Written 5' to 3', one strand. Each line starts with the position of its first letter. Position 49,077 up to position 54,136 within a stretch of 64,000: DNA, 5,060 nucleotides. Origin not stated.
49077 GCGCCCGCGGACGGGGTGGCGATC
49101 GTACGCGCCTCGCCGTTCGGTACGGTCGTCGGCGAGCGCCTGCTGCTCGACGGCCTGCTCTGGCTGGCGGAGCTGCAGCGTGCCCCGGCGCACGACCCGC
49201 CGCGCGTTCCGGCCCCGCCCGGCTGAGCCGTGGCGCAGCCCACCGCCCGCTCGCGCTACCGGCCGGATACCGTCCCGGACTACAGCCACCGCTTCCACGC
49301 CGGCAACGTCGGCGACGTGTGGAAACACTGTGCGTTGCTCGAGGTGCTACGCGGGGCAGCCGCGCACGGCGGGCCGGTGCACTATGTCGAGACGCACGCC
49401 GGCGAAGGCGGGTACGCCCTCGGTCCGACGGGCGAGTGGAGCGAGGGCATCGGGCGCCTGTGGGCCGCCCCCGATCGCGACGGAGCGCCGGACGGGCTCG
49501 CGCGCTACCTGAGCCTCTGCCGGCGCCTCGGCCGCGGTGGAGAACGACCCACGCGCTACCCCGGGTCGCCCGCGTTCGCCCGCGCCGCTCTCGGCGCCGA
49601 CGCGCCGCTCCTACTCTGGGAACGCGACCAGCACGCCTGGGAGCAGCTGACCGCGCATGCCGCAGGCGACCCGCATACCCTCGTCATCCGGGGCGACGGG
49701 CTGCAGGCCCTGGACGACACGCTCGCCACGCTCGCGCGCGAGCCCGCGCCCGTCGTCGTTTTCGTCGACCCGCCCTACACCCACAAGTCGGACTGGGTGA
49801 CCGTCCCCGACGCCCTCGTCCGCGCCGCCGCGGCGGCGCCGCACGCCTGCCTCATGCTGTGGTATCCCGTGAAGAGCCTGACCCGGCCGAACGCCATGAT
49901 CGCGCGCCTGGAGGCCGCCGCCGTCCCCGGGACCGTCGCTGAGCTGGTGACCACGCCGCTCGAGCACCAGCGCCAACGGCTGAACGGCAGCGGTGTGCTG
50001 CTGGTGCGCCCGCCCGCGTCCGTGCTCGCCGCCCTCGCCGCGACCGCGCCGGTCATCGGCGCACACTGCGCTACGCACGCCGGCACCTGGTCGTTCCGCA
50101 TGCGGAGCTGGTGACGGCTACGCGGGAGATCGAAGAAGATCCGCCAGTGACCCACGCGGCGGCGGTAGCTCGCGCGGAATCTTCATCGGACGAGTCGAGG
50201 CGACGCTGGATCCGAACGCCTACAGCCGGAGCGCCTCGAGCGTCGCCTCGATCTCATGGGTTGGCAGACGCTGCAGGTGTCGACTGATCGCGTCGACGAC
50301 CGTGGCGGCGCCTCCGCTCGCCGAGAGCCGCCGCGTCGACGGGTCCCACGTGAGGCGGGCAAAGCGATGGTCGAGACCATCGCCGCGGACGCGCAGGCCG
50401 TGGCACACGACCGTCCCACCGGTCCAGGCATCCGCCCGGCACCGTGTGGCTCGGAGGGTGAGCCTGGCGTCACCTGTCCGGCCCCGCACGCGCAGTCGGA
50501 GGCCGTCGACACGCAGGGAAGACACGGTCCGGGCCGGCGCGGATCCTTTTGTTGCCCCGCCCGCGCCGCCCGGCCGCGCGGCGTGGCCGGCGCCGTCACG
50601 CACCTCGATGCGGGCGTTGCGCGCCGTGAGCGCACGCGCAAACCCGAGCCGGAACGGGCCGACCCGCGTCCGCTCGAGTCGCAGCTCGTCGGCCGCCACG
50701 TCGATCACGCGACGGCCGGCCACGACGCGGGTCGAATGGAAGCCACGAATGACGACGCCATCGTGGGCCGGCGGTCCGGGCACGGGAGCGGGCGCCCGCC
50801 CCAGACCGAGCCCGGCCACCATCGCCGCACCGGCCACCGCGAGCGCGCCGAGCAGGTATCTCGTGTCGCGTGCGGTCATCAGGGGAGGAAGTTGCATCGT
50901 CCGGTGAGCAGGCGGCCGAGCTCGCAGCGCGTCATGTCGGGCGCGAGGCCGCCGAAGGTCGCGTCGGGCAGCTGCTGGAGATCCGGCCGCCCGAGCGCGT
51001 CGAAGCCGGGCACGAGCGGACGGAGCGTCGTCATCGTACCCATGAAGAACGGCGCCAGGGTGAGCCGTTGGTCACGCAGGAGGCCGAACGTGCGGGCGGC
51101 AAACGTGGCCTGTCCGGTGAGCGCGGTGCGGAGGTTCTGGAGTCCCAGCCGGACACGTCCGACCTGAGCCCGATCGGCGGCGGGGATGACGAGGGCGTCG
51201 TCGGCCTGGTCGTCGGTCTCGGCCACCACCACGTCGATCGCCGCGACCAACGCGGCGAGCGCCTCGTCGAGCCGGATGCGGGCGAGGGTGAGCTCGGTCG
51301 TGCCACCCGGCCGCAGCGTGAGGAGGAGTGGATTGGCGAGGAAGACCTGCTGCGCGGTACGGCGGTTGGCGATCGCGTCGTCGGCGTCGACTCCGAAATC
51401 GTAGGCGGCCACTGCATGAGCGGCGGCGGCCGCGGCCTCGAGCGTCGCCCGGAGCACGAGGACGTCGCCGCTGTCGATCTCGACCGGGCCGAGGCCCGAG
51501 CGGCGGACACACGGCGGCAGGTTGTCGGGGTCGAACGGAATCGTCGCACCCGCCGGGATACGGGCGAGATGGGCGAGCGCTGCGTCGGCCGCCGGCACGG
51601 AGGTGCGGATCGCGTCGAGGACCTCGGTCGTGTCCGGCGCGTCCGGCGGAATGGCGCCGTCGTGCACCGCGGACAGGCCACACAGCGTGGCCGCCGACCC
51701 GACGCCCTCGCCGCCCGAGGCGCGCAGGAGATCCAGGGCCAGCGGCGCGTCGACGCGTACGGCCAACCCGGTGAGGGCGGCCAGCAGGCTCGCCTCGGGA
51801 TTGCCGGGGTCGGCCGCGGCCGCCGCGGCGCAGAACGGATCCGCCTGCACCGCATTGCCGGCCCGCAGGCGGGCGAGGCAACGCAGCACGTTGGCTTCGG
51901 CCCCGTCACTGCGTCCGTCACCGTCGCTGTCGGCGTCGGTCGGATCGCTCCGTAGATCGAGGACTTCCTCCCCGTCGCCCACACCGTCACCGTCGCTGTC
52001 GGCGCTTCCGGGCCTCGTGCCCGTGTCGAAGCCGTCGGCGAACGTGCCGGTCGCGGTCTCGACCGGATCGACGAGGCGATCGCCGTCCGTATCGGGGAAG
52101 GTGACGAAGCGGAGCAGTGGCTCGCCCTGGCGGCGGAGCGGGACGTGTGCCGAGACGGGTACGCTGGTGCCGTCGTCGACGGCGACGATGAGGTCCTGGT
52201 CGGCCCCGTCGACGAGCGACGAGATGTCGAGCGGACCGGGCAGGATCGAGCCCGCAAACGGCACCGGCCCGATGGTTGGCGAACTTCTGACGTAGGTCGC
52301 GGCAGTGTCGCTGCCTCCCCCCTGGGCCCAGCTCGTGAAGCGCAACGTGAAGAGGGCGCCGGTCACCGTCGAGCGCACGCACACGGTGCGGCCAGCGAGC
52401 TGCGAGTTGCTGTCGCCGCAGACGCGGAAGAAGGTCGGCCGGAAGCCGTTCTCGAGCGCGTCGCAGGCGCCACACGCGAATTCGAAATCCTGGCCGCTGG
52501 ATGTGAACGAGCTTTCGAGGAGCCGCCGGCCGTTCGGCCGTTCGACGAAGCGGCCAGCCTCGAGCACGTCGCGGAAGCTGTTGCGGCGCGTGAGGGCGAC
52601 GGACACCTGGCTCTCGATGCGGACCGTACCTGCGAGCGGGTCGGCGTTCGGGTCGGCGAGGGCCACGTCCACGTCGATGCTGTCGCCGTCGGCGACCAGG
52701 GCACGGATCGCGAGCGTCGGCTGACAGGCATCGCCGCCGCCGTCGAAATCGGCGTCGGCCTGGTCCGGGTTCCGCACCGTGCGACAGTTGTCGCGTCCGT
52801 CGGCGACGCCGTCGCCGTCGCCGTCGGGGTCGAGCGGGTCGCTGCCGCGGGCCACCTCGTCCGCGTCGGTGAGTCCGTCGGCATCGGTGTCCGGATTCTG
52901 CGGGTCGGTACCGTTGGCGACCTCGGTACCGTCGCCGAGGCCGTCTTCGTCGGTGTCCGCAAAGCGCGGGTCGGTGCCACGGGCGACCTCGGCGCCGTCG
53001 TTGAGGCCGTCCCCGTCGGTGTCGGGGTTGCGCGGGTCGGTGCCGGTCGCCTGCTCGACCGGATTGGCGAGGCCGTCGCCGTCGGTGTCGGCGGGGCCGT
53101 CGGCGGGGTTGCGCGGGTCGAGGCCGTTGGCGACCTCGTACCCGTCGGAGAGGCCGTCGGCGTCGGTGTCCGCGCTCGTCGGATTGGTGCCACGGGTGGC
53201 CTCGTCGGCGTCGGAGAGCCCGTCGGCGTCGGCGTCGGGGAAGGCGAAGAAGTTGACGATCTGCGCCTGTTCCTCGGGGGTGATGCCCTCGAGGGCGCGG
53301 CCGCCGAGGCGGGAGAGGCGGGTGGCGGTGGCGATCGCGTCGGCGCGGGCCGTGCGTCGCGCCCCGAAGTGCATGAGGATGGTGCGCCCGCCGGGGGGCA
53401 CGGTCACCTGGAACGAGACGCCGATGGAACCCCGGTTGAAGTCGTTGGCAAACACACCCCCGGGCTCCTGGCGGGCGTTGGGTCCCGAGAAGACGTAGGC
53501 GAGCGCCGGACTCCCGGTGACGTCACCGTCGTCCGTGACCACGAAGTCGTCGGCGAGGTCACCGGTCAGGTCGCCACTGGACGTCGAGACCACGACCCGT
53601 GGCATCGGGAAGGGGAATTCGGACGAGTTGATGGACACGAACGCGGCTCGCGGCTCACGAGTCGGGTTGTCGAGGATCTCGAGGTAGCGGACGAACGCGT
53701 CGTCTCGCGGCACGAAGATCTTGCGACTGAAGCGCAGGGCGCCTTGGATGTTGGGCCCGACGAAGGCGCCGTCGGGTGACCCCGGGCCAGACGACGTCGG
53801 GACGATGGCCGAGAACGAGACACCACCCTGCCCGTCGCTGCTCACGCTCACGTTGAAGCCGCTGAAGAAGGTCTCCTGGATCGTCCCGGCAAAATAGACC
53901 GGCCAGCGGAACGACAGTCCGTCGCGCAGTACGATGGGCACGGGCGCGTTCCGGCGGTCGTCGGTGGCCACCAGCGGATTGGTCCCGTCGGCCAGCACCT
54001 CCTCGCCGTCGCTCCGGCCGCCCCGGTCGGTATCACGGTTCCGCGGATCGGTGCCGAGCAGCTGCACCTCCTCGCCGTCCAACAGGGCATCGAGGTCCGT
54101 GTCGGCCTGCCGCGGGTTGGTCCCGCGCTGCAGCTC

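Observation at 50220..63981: Translationally coupled minus-strand trio: PD40 propeller protein, giant 3054-aa TSP3/MopE/Ig repeat protein, small periplasmic protein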

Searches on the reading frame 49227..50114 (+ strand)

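Call 31: search_protein_families(library=pfam, proteins=[window:49227-50114:+], max_evalue=0.001)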
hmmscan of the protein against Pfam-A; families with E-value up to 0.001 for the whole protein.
window:49227-50114:+ (295 aa): 1 family
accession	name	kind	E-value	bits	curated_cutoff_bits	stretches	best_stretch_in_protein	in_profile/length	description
PF04378.19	RsmJ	-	3.3e-35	122.1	27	1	50-290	3-241/245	Ribosomal RNA large subunit methyltransferase D, RlmJ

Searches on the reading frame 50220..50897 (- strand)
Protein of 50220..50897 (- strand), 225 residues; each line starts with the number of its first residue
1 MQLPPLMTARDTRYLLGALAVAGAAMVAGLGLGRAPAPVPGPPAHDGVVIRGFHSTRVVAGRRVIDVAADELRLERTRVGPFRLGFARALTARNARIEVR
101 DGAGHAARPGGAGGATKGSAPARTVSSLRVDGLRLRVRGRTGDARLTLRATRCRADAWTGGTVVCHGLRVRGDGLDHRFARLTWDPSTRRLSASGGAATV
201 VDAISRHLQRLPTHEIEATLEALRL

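Call 7: search_protein_families(library=pfam, proteins=[window:50220-50879:-], max_evalue=0.01)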
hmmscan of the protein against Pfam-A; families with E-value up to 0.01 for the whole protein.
window:50220-50879:- (219 aa): 0 families

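Call 8: search_protein_families(library=ncbifam, proteins=[window:50220-50879:-], max_evalue=0.01)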
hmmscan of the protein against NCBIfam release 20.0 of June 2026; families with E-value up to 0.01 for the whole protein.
window:50220-50879:- (219 aa): 0 families

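Call 12: find_encoding_contigs(protein=window:50220-50879:-, flank=10000, max_places=6)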
Protein window:50220-50879:- (219 aa): 1 contig read that carries it; 1 place shown.
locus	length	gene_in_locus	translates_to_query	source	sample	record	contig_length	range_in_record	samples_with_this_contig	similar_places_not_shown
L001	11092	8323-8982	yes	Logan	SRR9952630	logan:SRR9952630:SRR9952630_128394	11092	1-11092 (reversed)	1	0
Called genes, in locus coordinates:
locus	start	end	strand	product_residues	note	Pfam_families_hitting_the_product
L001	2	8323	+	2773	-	?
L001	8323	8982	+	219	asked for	-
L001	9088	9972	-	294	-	PF04378:RsmJ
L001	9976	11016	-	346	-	PF13564:DoxX_2, PF01209:Ubie_methyltran, PF13489:Methyltransf_23, PF01728:FtsJ (weak), PF08241:Methyltransf_11, PF08242:Methyltransf_12, PF13649:Methyltransf_25, PF13847:Methyltransf_31, +1 more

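Call 13: find_encoding_contigs(protein=window:50220-50897:-, flank=10000, max_places=6)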
Protein window:50220-50897:- (225 aa): no gene with exactly this product is on record in the collection.

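Call 16: find_homologous_proteins(query=window:50220-50879:-, max_evalue=0.001)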
Query window:50220-50879:- (219 aa): 2 proteins with E <= 0.001 among 7532 candidates.
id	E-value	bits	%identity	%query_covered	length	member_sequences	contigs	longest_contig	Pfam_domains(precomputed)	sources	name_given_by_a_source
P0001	2.2e-132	457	100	100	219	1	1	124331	-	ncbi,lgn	-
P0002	1.1e-49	187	52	87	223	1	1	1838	-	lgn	-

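Call 17: list_cluster_members(proteins=[P0001, P0002])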
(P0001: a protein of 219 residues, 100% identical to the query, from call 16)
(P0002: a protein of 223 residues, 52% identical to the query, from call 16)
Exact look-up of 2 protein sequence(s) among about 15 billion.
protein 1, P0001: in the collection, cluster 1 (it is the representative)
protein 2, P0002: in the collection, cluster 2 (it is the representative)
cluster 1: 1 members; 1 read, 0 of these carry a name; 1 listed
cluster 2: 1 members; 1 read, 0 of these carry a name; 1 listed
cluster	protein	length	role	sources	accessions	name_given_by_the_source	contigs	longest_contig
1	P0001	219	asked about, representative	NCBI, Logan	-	-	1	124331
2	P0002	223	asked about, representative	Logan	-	-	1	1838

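Call 18: find_encoding_contigs(protein=P0002, flank=10000)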
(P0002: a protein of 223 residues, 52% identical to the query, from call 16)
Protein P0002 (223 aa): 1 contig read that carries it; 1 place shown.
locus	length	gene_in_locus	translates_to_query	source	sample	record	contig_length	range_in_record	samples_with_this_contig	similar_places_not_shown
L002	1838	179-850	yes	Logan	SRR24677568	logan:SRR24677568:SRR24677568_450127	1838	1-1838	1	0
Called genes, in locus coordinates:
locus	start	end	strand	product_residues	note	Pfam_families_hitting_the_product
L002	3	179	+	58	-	?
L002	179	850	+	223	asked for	-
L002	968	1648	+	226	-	PF13472:Lipase_GDSL_2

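Call 35: search_protein_families(library=pfam, proteins=[window:50220-50879:-], max_evalue=1)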
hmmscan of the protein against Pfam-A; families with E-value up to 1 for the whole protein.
window:50220-50879:- (219 aa): 0 families

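Call 66: search_protein_families(library=pfam, alignment_id=A5, max_evalue=10)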
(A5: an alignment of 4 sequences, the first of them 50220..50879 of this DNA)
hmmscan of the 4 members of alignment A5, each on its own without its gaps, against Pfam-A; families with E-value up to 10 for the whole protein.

A. member 1, window:50220-50879:- (219 aa): 0 families

B. families by the number of members that match (of 4 scanned): 0 families

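Call 67: search_solved_structures(query=A5, max_evalue=10)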
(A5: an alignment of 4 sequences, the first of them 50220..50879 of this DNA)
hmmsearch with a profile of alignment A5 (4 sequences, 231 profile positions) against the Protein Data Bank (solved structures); distinct sequences matched with E-value up to 10: 0.

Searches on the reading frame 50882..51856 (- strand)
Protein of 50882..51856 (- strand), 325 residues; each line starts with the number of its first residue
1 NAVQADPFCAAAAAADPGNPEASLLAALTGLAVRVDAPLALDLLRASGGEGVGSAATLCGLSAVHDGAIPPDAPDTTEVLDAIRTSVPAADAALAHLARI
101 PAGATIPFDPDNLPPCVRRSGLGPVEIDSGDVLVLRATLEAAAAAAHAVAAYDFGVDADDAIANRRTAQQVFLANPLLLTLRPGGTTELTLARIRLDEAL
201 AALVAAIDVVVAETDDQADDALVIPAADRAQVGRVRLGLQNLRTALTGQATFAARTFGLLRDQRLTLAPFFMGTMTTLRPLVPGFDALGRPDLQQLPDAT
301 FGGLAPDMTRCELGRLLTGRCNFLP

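Call 29: find_homologous_proteins(query=window:50882-51820:-, max_evalue=0.001)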
Query window:50882-51820:-: 8000 candidates shared short words with the query, none scored E <= 0.001.

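Call 35: search_protein_families(library=pfam, proteins=[window:50882-51856:-], max_evalue=1)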
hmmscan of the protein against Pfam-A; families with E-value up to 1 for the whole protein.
window:50882-51856:- (325 aa): 1 family
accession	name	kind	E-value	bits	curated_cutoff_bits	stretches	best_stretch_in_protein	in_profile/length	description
PF20373.3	DUF6668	-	0.21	12.1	27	1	43-103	5-63/130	Family of unknown function (DUF6668)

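Call 59: find_related_loci(query=A4, collection=metagenome_contigs, flank=10000)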
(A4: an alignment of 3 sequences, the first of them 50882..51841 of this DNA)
Query A4 (320 aa) in metagenome_contigs; peptide patterns used: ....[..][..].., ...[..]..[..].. (x = any residue, [..] = any of these).
87 stretches matched a pattern; 2 encode a relative of the query (tblastn E <= 1e-3); 2 distinct loci.
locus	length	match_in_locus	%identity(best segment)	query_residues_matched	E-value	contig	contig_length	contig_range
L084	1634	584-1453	43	33-320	3e-59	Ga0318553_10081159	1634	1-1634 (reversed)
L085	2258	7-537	46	145-320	2e-39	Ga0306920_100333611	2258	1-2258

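Call 68: search_solved_structures(query=A4, max_evalue=10)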
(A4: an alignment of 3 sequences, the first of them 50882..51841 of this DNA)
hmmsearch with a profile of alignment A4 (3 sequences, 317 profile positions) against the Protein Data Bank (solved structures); distinct sequences matched with E-value up to 10: 3.
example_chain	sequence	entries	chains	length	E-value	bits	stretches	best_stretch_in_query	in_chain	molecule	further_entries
2wek_A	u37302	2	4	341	0.11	15.1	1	49-116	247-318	ZINC-BINDING ALCOHOL DEHYDROGENASE DOMAIN-CONTAINING PROTEIN 2 | Prostaglandin reductase 3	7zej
2c0c_A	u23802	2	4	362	0.13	14.8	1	49-116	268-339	ZINC BINDING ALCOHOL DEHYDROGENASE, DOMAIN CONTAINING 2 | ZINC-BINDING ALCOHOL DEHYDROGENASE DOMAIN-CONTAINING PROTEIN 2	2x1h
2x7h_A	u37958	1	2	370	0.14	14.8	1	49-116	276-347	ZINC-BINDING ALCOHOL DEHYDROGENASE DOMAIN-CONTAINING PROTEIN 2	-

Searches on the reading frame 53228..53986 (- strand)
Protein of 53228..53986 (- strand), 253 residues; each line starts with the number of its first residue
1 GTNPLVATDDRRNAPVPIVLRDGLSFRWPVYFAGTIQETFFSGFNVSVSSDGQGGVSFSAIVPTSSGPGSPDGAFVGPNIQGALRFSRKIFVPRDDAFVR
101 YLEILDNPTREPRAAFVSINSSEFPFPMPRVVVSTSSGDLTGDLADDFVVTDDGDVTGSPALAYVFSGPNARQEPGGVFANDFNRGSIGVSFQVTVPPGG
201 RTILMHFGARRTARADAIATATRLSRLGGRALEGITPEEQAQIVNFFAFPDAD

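Call 57: predict_structure(alignment_id=A2)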
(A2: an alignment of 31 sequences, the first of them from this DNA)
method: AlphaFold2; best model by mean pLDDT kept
length: 253 residues; sequences in the alignment: 31
mean_pLDDT: 86.5   pTM: 0.87
mean pLDDT of the five models: 86.5, 85.6, 85.1, 84.8, 83.7
residues with pLDDT >= 90: 160; 70-90: 53; 50-70: 32; < 50: 8
segments of 3 or more residues with pLDDT < 50: 1-5
pLDDT, mean of each block of 10 residues (from residue 1): 46 78 91 85 87 83 63 87 94 93 97 96 72 94 93 81 95 88 75 97 97 95 97 93 91 54
secondary structure, 60 per line:
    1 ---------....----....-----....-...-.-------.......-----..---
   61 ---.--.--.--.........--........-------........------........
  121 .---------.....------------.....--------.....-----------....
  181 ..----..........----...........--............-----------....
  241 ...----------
elements in order: H10-13 E18-21 E27-30 E44-50 E73-81 E84-91 E99-106 E113-121 E131-135 E148-152 E161-165 E177-182 E187-196 E201-211 H214-225 H237-242

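Call 81: fold_search(model_id=the predicted structure, library=pdb)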
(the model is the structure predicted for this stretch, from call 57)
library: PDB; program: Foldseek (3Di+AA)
matches with E <= 10: 1291; with E <= 0.001: 71
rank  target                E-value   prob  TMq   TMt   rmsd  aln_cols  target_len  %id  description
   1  6al2_B                2.2e-06  1.00  0.49  0.29   8.2       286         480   10  Crystal structure of E. coli YidC at 2.8 A resolution (released 2018-11-07)
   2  8bou_A                4.0e-06  1.00  0.54  0.19   7.5       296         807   10  Crystal structure of Blautia producta GH94 (released 2023-11-29)
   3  8rfe_A                4.2e-06  1.00  0.53  0.06   8.0       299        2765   10  CgsiGP2 sample in nanodisc (released 2024-03-20)
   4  3wvf_B                4.2e-06  1.00  0.50  0.31   7.2       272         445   11  Crystal structure of YidC from Escherichia coli (released 2014-12-17)
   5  8rf9                  4.7e-06  1.00  0.56  0.07   6.8       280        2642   11  CgsiGP1 sample in nanodisc (released 2024-03-20)
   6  6al2_A                5.0e-06  1.00  0.47  0.28   7.8       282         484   11  Crystal structure of E. coli YidC at 2.8 A resolution (released 2018-11-07)
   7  3act_A                6.2e-06  1.00  0.52  0.18   7.6       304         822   10  Crystal Structure of Cellvibrio gilvus Cellobiose Phosphorylase Histidine mutant (released 2010-12-22)
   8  1v7v                  6.2e-06  1.00  0.53  0.20   7.4       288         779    9  Crystal structure of Vibrio proteolyticus chitobiose phosphorylase (released 2004-06-22)
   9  8bou_B                6.6e-06  1.00  0.56  0.20   7.4       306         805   10  Crystal structure of Blautia producta GH94 (released 2023-11-29)
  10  5mg3_C                8.3e-06  1.00  0.50  0.31   7.4       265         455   11  EM fitted model of bacterial holo-translocon (released 2016-12-28)
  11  3afj_A                9.2e-06  1.00  0.53  0.19   8.9       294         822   10  Crystal Structure of Cellvibrio gilvus Cellobiose Phosphorylase triple mutant (released 2011-03-23)
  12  4zle                  1.0e-05  1.00  0.50  0.19   9.4       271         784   10  Cellobionic acid phosphorylase - ligand free structure (released 2015-06-10)
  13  3wvf_A                1.0e-05  1.00  0.44  0.28   8.8       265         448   11  Crystal structure of YidC from Escherichia coli (released 2014-12-17)
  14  3s4c                  1.1e-05  1.00  0.51  0.18   8.9       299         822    9  Lactose phosphorylase in complex with sulfate (released 2012-06-27)
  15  7fe3_A                1.2e-05  1.00  0.53  0.22   5.2       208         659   12  Crystal structure of GH65 alpha-1,2-glucosidase from Flavobacterium johnsoniae (released 2021-11-10)
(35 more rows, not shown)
